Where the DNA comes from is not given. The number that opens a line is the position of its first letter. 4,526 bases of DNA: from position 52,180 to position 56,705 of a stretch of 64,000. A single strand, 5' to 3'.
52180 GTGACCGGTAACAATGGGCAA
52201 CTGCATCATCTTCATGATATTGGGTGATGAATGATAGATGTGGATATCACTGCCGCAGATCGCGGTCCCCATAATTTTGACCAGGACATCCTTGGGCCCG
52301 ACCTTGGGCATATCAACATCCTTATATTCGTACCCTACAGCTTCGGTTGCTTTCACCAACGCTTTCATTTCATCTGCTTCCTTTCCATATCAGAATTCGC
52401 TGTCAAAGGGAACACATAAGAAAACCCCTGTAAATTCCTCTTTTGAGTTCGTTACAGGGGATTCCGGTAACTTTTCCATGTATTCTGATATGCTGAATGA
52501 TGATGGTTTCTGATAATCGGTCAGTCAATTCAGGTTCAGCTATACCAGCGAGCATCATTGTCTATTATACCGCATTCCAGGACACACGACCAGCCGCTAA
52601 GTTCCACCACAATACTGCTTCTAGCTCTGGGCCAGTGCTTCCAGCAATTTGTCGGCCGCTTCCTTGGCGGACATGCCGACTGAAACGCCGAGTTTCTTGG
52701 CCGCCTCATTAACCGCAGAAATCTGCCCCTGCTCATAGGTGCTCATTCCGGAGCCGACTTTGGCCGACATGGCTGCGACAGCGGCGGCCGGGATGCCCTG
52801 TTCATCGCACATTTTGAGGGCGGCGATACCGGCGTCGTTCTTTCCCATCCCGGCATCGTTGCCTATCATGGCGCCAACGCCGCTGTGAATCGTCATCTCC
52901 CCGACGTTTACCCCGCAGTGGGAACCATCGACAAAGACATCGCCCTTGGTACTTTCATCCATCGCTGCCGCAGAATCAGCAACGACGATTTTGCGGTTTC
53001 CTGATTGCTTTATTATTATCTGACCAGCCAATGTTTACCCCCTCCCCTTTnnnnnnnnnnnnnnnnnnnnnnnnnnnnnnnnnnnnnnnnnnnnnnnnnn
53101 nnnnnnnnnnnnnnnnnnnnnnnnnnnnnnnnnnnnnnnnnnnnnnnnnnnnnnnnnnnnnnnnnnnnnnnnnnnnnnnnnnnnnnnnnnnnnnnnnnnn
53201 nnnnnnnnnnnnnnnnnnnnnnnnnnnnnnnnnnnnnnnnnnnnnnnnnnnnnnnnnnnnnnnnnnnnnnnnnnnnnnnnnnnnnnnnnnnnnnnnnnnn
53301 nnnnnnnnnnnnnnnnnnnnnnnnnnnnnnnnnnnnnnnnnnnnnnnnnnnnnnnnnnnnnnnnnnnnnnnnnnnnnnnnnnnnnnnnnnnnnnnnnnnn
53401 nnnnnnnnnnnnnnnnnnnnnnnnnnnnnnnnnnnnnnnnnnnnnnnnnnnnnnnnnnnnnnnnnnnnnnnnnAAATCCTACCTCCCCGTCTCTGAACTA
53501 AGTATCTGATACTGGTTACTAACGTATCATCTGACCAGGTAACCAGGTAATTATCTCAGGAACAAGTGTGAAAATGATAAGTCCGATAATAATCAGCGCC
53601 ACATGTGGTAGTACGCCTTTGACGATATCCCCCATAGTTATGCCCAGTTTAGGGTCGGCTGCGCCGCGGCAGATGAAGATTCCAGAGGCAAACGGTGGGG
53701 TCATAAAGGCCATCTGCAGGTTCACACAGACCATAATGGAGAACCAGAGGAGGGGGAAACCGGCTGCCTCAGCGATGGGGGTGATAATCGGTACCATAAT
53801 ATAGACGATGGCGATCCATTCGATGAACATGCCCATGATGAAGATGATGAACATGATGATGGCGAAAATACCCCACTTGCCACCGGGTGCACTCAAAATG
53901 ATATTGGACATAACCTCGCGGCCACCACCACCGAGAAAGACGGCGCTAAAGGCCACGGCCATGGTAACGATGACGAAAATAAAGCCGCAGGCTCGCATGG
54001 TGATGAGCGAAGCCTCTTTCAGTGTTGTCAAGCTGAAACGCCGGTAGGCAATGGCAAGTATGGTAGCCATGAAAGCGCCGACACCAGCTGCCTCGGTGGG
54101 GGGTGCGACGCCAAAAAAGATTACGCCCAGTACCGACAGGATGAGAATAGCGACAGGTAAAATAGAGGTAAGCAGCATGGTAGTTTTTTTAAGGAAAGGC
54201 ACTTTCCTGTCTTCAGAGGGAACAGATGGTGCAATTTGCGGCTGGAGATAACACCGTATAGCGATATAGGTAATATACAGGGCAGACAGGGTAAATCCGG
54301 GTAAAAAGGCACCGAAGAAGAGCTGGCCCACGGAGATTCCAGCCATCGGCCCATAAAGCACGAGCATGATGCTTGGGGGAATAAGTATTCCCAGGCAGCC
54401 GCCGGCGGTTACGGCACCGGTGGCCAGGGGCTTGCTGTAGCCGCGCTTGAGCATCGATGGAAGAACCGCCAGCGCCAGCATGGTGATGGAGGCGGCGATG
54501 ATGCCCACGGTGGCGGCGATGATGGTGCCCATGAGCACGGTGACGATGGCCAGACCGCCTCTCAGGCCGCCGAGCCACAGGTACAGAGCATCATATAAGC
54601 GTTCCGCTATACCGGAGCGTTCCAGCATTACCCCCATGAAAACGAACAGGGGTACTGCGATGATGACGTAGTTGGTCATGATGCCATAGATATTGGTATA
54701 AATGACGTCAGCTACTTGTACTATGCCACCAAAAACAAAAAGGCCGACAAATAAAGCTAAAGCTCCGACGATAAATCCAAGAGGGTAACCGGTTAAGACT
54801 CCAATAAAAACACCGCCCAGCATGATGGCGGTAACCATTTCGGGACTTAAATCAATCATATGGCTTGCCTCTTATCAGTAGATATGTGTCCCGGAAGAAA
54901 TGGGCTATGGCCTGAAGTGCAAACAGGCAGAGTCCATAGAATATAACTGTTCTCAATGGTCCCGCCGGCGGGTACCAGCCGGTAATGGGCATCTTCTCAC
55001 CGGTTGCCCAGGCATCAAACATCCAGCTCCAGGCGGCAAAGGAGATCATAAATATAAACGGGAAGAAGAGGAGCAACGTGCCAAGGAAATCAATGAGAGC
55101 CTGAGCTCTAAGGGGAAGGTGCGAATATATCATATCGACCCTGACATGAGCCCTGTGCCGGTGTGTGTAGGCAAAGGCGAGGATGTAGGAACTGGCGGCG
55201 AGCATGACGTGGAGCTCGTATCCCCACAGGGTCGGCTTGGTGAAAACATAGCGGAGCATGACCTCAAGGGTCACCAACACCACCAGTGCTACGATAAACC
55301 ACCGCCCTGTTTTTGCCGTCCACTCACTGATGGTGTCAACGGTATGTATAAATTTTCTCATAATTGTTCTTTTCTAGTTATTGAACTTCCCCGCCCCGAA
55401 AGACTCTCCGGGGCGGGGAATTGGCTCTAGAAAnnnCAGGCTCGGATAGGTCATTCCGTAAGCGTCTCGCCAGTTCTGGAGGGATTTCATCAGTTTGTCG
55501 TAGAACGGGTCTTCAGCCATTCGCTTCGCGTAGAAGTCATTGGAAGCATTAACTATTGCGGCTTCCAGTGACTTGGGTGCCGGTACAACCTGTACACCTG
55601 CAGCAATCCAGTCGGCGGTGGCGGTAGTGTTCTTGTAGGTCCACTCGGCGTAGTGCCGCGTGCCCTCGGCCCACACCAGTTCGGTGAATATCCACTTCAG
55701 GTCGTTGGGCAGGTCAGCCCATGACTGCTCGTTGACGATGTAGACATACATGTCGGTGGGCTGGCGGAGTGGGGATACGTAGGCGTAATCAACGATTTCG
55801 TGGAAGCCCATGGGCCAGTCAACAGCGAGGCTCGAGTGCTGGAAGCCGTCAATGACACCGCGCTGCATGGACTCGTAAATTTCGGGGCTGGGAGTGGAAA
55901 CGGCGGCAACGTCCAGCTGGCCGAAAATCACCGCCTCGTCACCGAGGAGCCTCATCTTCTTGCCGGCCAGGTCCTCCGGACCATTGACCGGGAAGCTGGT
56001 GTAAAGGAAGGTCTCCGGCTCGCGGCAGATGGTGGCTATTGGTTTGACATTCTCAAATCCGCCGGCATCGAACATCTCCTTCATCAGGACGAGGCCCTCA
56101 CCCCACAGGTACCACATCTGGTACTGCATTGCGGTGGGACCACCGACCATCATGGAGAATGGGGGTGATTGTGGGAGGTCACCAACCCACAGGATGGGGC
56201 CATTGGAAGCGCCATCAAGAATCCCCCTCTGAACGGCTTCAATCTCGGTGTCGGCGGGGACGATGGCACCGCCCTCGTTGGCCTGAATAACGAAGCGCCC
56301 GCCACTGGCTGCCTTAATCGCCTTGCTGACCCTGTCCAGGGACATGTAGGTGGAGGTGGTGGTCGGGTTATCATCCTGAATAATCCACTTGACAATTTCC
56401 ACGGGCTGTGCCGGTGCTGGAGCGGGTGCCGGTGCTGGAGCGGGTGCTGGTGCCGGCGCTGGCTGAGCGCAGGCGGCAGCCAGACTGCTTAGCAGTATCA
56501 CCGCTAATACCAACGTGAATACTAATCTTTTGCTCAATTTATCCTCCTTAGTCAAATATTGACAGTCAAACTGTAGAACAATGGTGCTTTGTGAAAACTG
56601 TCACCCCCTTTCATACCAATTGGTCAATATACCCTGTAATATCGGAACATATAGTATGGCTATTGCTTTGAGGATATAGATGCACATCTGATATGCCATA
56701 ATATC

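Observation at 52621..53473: Tandem pair of unknown ~140-aa paralogs (GSHCG / GNDAG.G / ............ motifs) inside a TRAP-transporter operon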

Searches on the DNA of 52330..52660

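Call 68: search_rna_families(source=window, start=52330, end=52660, threshold=evalue, max_evalue=1)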
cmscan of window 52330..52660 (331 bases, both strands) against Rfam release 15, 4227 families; matches with E-value up to 1: 0.
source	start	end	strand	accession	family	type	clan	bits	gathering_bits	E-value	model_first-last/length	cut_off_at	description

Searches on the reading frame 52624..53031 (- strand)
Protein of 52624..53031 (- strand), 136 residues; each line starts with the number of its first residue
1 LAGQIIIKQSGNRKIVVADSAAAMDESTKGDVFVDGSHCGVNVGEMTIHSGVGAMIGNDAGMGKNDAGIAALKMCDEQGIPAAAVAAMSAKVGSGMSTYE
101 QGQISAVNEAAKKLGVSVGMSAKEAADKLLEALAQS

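Call 4: search_protein_families(library=pfam, proteins=[window:52624-53031:-], max_evalue=1)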
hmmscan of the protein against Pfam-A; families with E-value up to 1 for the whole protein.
window:52624-53031:- (136 aa): 2 families
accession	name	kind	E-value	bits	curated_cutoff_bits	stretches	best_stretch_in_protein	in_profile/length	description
PF08827.16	DUF1805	-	6.5e-06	26.8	29.5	1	81-129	16-64/64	Domain of unknown function (DUF1805)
PF00817.25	IMS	-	0.0043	17.4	23.2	1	98-128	31-58/148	impB/mucB/samB family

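Call 5: search_protein_families(library=ncbifam, proteins=[window:52624-53031:-], max_evalue=1)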
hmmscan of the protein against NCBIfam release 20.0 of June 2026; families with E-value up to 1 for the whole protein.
window:52624-53031:- (136 aa): 0 families

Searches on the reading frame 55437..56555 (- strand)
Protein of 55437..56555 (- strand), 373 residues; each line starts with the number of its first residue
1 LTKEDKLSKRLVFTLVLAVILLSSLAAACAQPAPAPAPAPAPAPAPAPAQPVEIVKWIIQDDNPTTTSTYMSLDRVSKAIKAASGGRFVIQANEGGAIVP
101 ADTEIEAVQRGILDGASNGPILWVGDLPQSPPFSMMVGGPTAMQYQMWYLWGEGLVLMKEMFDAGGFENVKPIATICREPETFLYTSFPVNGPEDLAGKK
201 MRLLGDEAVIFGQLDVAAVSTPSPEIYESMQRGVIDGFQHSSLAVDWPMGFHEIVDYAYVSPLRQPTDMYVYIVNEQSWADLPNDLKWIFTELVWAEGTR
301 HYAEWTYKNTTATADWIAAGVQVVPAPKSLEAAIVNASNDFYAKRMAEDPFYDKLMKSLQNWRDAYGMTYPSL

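Call 22: search_protein_families(library=pfam, proteins=[window:55437-56555:-], max_evalue=0.001)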
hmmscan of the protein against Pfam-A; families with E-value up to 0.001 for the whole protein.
window:55437-56555:- (373 aa): 1 family
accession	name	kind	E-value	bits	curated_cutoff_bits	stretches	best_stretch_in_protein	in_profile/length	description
PF03480.18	DctP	-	1.8e-27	96.8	23.4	1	64-348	6-285/286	Bacterial extracellular solute-binding protein, family 7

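Call 38: search_protein_families(library=ncbifam, proteins=[window:55437-56555:-], max_evalue=1e-10)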
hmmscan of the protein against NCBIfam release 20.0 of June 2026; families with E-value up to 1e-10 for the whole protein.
window:55437-56555:- (373 aa): 1 family
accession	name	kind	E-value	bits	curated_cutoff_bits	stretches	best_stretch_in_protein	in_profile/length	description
NF037995.1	TRAP_S1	subfamily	1.2e-17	64.1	50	1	184-325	121-262/271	TRAP transporter substrate-binding protein DctP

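Call 50: search_solved_structures(query=window:55437-56555:-, max_evalue=0.001)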
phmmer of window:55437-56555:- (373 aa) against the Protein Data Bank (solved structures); distinct sequences matched with E-value up to 0.001: 45.
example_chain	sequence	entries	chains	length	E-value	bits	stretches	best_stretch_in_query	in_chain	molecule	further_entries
2zzv_A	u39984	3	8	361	1.2e-25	93.6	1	45-325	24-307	ABC transporter, solute-binding protein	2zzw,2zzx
4pet_A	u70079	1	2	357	9.8e-25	90.6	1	75-363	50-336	Extracellular solute-binding protein, family 7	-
5cm6_A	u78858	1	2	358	8.7e-24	87.4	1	75-364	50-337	TRAP dicarboxylate transporter-DctP subunit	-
4yzz_A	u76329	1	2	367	1.1e-22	83.8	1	30-355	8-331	TRAP TRANSPORTER SOLUTE BINDING PROTEIN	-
4yic_A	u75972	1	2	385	1.3e-22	83.6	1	30-355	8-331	TRAP TRANSPORTER SOLUTE BINDING PROTEIN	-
7e9y_A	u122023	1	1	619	2.8e-19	72.6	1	53-239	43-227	Lactate-binding periplasmic protein TTHA0766,Lactate-binding periplasmic protein TTHA0766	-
2hzk_A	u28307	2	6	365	5.8e-18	68.3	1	39-365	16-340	TRAP-T family sorbitol/mannitol transporter, periplasmic binding protein, SmoM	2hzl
8zmz_A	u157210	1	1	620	5.2e-16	61.8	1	52-238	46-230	Lactate-binding periplasmic protein TTHA0766,Red fluorescent protein drFP583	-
7ug8_A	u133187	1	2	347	2.6e-15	59.6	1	55-353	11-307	Ketoacid-binding protein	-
4n6d_A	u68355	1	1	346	5.2e-12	48.7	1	64-308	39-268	TRAP dicarboxylate transporter-DctP subunit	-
4nap_A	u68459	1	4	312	1.2e-11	47.5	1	64-349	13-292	Extracellular solute-binding protein, family 7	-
4pgn_A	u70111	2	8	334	1.4e-11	47.3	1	64-349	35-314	Extracellular solute-binding protein, family 7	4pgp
4pe3_A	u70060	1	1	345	1.3e-10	44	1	77-292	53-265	TRAP dicarboxylate transporter-DctP subunit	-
4uab_A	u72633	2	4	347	1e-09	41.2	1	56-312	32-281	Twin-arginine translocation pathway signal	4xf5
4nn3_A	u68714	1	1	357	2.8e-09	39.7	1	70-333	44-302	TRAP dicarboxylate transporter, DctP subunit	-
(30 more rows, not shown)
